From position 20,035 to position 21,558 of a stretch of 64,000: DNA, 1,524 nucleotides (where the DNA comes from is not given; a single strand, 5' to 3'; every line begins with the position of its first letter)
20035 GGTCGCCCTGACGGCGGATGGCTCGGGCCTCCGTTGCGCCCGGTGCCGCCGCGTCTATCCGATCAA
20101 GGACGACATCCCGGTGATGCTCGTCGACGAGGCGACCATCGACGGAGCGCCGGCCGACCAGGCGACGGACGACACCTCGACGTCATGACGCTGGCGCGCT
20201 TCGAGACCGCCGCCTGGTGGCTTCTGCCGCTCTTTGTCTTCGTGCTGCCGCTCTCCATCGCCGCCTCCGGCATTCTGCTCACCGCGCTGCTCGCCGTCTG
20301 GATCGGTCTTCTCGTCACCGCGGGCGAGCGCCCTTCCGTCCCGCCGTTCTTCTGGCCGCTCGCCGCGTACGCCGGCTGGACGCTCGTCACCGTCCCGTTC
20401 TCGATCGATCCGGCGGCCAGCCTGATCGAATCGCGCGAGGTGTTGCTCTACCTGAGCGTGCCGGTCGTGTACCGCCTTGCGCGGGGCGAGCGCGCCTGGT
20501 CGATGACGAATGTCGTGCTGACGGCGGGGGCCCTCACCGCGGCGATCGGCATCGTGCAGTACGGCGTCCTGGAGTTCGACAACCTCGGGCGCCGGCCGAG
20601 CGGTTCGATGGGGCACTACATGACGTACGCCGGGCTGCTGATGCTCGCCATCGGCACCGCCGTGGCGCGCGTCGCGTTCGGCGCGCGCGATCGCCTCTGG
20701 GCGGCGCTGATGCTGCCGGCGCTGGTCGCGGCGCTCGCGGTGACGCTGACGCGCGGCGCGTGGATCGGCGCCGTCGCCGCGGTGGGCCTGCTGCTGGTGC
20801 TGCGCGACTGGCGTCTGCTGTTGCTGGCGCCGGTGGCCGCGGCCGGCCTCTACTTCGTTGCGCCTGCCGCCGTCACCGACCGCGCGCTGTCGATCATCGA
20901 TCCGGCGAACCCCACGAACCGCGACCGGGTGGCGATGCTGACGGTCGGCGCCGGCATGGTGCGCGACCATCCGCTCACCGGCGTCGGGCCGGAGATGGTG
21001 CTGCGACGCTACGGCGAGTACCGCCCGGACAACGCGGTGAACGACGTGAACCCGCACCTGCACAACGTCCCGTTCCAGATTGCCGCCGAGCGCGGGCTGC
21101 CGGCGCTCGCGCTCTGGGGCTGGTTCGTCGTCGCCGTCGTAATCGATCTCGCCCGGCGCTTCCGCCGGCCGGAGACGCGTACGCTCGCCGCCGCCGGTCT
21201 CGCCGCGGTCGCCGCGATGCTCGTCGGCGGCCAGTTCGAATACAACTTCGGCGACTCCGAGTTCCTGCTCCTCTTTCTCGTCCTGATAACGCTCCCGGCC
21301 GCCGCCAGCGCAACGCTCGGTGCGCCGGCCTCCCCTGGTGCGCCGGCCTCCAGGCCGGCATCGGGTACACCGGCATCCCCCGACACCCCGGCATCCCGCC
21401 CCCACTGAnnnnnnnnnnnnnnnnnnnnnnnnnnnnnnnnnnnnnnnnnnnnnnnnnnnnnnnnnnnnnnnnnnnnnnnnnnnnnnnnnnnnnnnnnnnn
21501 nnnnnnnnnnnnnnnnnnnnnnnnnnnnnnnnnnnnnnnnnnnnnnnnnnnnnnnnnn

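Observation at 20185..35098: Envelope-glycan island built around multiple GT-C-like proteins, one polyprenyl-phosphate-sugar-synthase-like GT2 and a sulfotransferase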

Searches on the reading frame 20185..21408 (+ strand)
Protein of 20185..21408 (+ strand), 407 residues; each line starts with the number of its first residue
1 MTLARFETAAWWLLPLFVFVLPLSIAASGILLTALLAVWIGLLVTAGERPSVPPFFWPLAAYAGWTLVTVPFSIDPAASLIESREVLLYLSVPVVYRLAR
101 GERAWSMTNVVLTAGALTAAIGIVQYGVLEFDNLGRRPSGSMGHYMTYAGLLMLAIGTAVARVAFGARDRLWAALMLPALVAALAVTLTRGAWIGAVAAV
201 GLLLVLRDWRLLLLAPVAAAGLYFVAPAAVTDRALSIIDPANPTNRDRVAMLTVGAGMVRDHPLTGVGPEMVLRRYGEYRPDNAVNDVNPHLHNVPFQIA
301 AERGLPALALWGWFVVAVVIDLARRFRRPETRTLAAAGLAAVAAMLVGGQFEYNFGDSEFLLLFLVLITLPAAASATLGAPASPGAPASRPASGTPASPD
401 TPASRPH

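Call 4: search_protein_families(library=pfam, proteins=[window:20185-21408:+], max_evalue=0.01)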
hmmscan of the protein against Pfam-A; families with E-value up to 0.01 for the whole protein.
window:20185-21408:+ (407 aa): 1 family
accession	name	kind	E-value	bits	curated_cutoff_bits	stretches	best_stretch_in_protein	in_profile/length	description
PF04932.20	Wzy_C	-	1.1e-20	74.4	31.7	1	179-311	5-148/149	O-Antigen ligase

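Call 7: search_protein_families(library=ncbifam, proteins=[window:20185-21408:+], max_evalue=0.01)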
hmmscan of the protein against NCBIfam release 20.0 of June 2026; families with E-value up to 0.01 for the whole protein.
window:20185-21408:+ (407 aa): 2 families
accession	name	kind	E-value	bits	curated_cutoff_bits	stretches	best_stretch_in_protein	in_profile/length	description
TIGR00947.1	2A73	equivalog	2.2e-11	43.4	366.4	1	4-352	16-400/425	IctB family putative bicarbonate transporter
NF012031.0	PRK15487.1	equivalog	0.0081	15.3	277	0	182-220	200-239/404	O-antigen ligase RfaL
